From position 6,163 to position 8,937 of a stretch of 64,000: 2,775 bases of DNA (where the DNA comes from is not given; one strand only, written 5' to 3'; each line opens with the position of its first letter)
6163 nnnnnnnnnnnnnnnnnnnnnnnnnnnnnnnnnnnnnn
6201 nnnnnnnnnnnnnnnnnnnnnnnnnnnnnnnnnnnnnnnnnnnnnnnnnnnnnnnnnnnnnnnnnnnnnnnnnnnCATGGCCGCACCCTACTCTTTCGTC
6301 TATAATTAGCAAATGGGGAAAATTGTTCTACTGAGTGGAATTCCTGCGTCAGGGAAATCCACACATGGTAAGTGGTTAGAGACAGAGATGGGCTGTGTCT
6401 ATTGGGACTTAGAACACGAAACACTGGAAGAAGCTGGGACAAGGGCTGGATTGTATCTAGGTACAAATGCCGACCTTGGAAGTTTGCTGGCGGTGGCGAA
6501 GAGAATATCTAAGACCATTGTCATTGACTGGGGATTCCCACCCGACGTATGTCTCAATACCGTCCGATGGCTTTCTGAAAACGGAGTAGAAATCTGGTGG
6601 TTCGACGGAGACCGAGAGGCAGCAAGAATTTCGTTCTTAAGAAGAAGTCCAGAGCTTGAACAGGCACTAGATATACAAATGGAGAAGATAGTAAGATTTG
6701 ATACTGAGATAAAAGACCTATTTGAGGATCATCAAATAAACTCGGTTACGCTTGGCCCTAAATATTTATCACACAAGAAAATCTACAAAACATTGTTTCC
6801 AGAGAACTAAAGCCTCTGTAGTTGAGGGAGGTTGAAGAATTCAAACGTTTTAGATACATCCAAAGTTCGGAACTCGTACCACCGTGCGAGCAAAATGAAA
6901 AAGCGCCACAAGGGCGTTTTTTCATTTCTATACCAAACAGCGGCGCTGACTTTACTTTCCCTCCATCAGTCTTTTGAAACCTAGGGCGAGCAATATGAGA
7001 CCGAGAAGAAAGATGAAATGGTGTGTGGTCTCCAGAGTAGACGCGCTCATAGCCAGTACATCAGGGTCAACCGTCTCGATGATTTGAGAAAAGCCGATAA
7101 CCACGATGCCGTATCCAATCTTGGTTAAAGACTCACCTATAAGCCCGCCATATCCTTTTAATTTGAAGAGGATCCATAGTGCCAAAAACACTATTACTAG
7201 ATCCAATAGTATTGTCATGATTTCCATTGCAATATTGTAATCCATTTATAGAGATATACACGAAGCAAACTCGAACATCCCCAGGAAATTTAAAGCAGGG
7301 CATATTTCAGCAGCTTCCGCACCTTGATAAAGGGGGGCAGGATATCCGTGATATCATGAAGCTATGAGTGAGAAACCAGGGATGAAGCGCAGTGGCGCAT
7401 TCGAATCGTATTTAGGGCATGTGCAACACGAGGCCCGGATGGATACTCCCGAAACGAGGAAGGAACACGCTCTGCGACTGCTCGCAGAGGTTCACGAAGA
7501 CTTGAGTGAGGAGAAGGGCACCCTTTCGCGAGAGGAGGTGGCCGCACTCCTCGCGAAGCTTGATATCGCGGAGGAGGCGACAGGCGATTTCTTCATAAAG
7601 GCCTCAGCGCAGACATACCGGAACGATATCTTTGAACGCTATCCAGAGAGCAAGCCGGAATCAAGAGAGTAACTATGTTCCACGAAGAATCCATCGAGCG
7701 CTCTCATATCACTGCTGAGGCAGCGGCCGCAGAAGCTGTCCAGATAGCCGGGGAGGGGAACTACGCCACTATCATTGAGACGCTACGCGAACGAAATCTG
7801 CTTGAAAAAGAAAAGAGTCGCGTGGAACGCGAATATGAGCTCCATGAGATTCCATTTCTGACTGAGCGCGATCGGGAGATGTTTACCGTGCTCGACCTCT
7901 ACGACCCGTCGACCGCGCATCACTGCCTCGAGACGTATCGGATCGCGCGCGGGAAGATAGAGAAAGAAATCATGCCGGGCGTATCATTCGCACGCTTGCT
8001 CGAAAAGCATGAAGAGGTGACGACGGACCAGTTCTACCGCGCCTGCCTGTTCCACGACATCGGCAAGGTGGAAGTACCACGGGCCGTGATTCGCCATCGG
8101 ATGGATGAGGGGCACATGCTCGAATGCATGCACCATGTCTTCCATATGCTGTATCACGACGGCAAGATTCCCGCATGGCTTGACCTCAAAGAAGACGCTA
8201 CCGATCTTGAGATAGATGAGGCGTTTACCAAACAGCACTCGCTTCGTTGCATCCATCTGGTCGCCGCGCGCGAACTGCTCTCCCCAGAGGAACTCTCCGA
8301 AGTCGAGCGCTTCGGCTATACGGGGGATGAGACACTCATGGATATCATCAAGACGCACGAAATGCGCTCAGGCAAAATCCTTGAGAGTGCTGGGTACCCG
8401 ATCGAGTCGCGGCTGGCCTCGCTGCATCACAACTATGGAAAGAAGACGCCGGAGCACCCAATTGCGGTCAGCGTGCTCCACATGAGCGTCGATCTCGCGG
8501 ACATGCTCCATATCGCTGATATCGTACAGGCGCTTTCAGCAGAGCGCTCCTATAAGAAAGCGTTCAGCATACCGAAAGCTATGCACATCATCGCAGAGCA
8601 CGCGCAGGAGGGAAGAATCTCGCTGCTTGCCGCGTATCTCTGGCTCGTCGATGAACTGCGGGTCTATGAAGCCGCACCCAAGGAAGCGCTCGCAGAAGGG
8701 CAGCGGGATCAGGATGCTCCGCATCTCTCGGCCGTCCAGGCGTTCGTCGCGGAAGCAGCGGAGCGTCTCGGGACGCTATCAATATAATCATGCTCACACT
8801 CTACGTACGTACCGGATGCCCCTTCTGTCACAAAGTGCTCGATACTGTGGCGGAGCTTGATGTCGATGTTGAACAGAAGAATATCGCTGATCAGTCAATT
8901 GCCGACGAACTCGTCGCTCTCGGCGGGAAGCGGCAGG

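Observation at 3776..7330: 3.5-kb low-GC accessory island carrying the Shedu-like gene plus five further AT-rich ORFs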

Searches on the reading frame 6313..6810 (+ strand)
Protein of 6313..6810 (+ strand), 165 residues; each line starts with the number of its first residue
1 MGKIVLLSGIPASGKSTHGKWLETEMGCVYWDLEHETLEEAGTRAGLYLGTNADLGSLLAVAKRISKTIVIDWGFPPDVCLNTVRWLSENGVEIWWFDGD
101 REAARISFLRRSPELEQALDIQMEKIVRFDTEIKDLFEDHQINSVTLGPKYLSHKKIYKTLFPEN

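Call 6: search_protein_families(library=pfam, max_evalue=0.01, proteins=[window:6313-6810:+])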
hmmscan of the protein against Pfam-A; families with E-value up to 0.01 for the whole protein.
window:6313-6810:+ (165 aa): 1 family
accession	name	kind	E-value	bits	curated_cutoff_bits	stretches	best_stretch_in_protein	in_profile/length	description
PF13238.12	AAA_18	-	0.0031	18.4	29.4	1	5-53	1-43/128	AAA domain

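Call 7: search_protein_families(library=padloc, max_evalue=0.01, proteins=[window:6313-6810:+])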
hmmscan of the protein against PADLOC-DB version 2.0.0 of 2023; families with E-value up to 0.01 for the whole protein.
window:6313-6810:+ (165 aa): 0 families

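Call 37: search_protein_families(library=phrogs, max_evalue=0.01, proteins=[window:6313-6810:+])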
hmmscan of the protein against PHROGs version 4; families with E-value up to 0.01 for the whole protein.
window:6313-6810:+ (165 aa): 0 families

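Call 39: search_protein_families(library=ncbifam, max_evalue=0.01, proteins=[window:6313-6810:+])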
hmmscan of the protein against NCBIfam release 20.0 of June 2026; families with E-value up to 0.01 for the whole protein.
window:6313-6810:+ (165 aa): 0 families

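Call 46: search_solved_structures(query=window:6313-6810:+, max_evalue=10, show_alignments=2)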
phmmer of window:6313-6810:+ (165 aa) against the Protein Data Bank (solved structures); distinct sequences matched with E-value up to 10: 8.
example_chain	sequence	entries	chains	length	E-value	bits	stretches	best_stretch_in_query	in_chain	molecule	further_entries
1gxs_B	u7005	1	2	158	0.079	15.6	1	65-112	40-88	P-(S)-HYDROXYMANDELONITRILE LYASE CHAIN B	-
3i7a_A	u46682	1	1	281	0.3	13.7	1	63-127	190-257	Putative metal-dependent phosphohydrolase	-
9h4g_A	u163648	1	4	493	0.92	12.1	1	11-68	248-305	Trans-aconitate decarboxylase 1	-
9h4h_A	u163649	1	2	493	0.92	12.1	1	11-68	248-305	Trans-aconitate decarboxylase 1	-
9h3i_D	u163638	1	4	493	0.92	12.1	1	11-68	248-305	Trans-aconitate decarboxylase 1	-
9h4e_B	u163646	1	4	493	0.94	12.1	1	11-67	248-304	Trans-aconitate decarboxylase 1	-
2pt5_A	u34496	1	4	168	1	12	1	6-43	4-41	Shikimate kinase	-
9xb2_A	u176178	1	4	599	1.2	11.7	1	11-68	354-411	Ubiquitin-like protein SMT3,Trans-aconitate decarboxylase 1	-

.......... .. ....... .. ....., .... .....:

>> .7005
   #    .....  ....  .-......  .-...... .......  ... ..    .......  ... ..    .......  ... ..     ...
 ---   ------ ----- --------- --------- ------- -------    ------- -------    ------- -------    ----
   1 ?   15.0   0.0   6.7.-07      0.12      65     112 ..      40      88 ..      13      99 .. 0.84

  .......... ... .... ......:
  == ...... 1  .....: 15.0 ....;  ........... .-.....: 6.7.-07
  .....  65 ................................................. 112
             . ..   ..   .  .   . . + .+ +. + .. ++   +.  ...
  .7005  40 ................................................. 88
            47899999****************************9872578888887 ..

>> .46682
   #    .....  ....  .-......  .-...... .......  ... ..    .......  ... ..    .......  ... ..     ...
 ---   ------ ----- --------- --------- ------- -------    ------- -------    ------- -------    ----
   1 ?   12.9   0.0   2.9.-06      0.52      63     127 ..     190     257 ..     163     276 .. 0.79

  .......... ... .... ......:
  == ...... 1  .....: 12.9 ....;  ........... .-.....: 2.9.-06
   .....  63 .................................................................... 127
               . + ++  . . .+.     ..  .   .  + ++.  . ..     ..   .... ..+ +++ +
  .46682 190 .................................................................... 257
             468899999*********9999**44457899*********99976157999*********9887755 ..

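Call 62: find_homologous_proteins(query=window:6313-6810:+, max_evalue=0.001)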
Query window:6313-6810:+ (165 aa): 87 proteins with E <= 0.001 among 160 candidates.
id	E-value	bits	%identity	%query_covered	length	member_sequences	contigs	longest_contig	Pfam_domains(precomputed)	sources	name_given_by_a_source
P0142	7.1e-108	375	100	100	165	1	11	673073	-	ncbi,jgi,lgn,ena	-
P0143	1.3e-75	270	86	85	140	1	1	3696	-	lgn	-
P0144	8.6e-69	248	68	100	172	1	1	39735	-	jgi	jgi:hypothetical protein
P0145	1.2e-57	212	58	97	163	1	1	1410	-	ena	-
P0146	2.5e-54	201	56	98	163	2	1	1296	-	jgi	jgi:hypothetical protein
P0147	1.1e-53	199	54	98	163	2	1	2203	-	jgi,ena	jgi:hypothetical protein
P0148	2.3e-52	195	56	96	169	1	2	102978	-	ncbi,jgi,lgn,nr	ncbi:MAG: hypothetical protein HQ402_00785 [Parcubacteria group bacterium]|nr:hypothetical protein [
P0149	4.6e-46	174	51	98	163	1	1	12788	-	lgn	-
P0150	1.6e-44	169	51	98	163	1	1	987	-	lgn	-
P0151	1.1e-41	160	48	97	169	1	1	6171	-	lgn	-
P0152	6.9e-37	144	60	70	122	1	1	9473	-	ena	-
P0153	5.6e-32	128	40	98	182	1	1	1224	-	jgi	jgi:hypothetical protein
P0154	7.9e-32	128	44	98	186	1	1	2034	-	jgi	jgi:hypothetical protein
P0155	2.2e-29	120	39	96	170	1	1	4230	-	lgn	-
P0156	5.3e-29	119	40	99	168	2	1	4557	-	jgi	jgi:hypothetical protein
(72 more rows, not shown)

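Call 64: find_encoding_contigs(protein=P0148, flank=6000, max_places=2)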
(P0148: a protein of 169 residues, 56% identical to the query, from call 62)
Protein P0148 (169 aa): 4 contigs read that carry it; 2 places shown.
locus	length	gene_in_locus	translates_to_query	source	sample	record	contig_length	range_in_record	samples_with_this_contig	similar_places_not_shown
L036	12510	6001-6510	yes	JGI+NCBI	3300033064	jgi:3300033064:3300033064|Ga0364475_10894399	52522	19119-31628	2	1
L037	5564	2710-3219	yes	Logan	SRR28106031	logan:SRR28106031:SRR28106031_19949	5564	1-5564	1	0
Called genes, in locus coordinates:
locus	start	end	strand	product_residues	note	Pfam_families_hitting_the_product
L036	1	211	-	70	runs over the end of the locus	PF12844:HTH_19, PF01381:HTH_3, PF13560:HTH_31 (weak)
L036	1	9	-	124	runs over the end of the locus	PF09946:DUF2178 (weak)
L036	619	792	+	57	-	-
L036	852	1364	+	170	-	PF13671:AAA_33 (faint)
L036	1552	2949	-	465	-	-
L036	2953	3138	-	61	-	PF04020:Phage_holin_4_2 (weak)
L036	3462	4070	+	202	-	PF03352:Adenine_glyco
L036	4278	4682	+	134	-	PF00574:CLP_protease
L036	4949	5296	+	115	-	-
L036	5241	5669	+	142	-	-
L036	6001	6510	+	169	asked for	-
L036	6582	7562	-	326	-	PF00438:S-AdoMet_synt_N, PF02772:S-AdoMet_synt_M, PF02773:S-AdoMet_synt_C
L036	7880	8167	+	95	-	-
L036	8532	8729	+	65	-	-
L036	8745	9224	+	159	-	PF04073:tRNA_edit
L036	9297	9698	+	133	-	PF01741:MscL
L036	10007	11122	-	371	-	PF02353:CMAS, PF05175:MTS (weak), PF13489:Methyltransf_23, PF01728:FtsJ (weak), PF08241:Methyltransf_11, PF08242:Methyltransf_12, PF13649:Methyltransf_25, PF13847:Methyltransf_31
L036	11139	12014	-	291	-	PF00512:HisKA (weak), PF02518:HATPase_c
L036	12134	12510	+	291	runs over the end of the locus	-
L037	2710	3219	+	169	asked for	-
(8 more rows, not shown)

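Call 65: find_encoding_contigs(protein=P0144, flank=6000, max_places=2)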
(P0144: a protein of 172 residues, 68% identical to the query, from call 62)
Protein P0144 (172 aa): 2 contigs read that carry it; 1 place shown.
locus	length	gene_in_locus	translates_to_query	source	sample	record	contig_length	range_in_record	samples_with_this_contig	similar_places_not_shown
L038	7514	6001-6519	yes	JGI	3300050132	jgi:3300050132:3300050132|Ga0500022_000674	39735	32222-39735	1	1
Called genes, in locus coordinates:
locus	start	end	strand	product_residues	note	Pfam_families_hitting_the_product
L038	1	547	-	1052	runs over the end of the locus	PF20473:MmeI_Mtase (weak), PF07669:Eco57I, PF02384:N6_Mtase, PF12950:TaqI_C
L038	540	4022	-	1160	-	PF13091:PLDc_2, PF00176:SNF2-rel_dom, PF00270:DEAD (weak), PF04851:ResIII (weak), PF00271:Helicase_C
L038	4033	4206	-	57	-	PF08279:HTH_11 (weak), PF12728:HTH_17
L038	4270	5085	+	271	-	-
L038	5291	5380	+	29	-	-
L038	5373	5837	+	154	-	-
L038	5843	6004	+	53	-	-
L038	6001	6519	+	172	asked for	-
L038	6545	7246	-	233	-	-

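Call 75: predict_structure(alignment_id=A3)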
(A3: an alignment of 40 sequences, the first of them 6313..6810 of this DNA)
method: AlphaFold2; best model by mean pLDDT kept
length: 165 residues; sequences in the alignment: 40
mean_pLDDT: 96.2   pTM: 0.90
mean pLDDT of the five models: 96.2, 95.9, 95.7, 95.6, 95.4
residues with pLDDT >= 90: 158; 70-90: 6; 50-70: 1; < 50: 0
segments of 3 or more residues with pLDDT < 50: none
pLDDT, mean of each block of 10 residues (from residue 1): 95 97 98 97 97 97 97 95 98 98 96 97 97 98 91 97 87
secondary structure, 60 per line:
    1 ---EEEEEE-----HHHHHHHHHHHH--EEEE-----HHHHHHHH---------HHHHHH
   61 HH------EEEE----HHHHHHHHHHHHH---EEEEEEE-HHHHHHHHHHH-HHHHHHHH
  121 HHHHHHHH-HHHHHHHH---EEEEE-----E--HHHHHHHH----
elements in order: E4-9 H15-26 E29-32 H38-45 H55-62 E69-72 H77-89 E93-99 H101-111 H113-128 H130-137 E141-145 H154-161

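Call 78: fold_search(model_id=the predicted structure, library=pdb)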
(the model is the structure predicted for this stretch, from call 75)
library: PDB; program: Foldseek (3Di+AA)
matches with E <= 10: 1544; with E <= 0.001: 103
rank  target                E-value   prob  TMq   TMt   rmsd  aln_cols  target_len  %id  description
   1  7e9v                  6.9e-06  1.00  0.60  0.53   8.3       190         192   15  The Crystal Structure of human UMP-CMP kinase from Biortus. (released 2021-03-24)
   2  2bwj_A                2.0e-05  1.00  0.56  0.49   7.8       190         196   14  Structure of adenylate kinase 5 (released 2005-07-21)
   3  3adk                  2.1e-05  1.00  0.62  0.54   6.0       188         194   17  REFINED STRUCTURE OF PORCINE CYTOSOLIC ADENYLATE KINASE AT 2.1 ANGSTROMS RESOLUTION (released 1988-01-16)
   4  1z83_A                2.4e-05  1.00  0.58  0.50   7.3       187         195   16  Crystal structure of human AK1A in complex with AP5A (released 2005-04-26)
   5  5ycb_A                2.6e-05  1.00  0.59  0.53   7.1       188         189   16  Crystal structure of notothenia coriiceps adenylate kinase variant (released 2018-09-12)
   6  5x6l_A                2.9e-05  1.00  0.59  0.54   7.1       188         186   16  Crystal structure of Notothenia coriiceps adenylate kinase variant (released 2018-02-28)
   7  7x7s_MODEL_1_A        2.9e-05  1.00  0.56  0.49   7.1       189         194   18  Solution structure of human adenylate kinase 1 (hAK1) (released 2022-05-11)
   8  5ycc_A                3.1e-05  1.00  0.60  0.54   7.0       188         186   16  Crystal structure of Notothenia coriiceps adenylate kinase variant (released 2018-09-12)
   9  3t61_B                3.1e-05  1.00  0.53  0.50   8.3       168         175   15  Crystal Structure of a gluconokinase from Sinorhizobium meliloti 1021 (released 2011-08-17)
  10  5ycb_B                3.7e-05  1.00  0.58  0.53   7.0       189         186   16  Crystal structure of notothenia coriiceps adenylate kinase variant (released 2018-09-12)
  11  2bwj_F                4.5e-05  1.00  0.56  0.49   7.8       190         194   15  Structure of adenylate kinase 5 (released 2005-07-21)
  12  2bwj_B                5.8e-05  1.00  0.59  0.52   7.7       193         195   14  Structure of adenylate kinase 5 (released 2005-07-21)
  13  3umf                  6.1e-05  1.00  0.58  0.52   7.7       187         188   16  Schistosoma mansoni adenylate kinase (released 2012-09-26)
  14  5ycd_A                7.0e-05  1.00  0.60  0.54   6.8       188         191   15  Crystal structure of Poecilia reticulata adenylate kinase (released 2018-09-12)
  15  5x6k_A                7.0e-05  1.00  0.59  0.53   7.1       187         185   16  Crystal structure of adenylate kinase (released 2018-02-28)
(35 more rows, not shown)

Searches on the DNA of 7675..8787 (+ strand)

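Call 23: search_rna_families(sources=[L015, L016, L017], threshold=gathering)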
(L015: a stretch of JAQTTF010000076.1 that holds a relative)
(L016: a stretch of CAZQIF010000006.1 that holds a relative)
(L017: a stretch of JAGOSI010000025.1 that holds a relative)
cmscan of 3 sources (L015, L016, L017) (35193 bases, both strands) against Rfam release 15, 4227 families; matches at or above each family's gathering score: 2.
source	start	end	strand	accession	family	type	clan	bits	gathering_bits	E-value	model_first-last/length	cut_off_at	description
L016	5737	6163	-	RF00010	RNaseP_bact_a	Gene; ribozyme;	CL00002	106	100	1.1e-31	1-367/367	no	Bacterial RNase P class A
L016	8408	8492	+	RF00005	tRNA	Gene; tRNA;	CL00001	57.3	29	5.3e-10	1-71/71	no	tRNA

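Call 32: search_rna_families(sources=[L018, L019, L020, L021], threshold=gathering)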
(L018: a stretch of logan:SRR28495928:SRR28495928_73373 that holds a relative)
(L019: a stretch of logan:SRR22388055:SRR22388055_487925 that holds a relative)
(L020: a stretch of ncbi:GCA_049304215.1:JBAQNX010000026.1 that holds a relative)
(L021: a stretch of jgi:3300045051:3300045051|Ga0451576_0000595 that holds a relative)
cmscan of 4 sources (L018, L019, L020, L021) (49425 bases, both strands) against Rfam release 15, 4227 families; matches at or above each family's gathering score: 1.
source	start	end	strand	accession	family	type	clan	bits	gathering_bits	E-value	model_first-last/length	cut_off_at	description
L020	2178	2249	+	RF00005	tRNA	Gene; tRNA;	CL00001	74.4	29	1.5e-14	1-71/71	no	tRNA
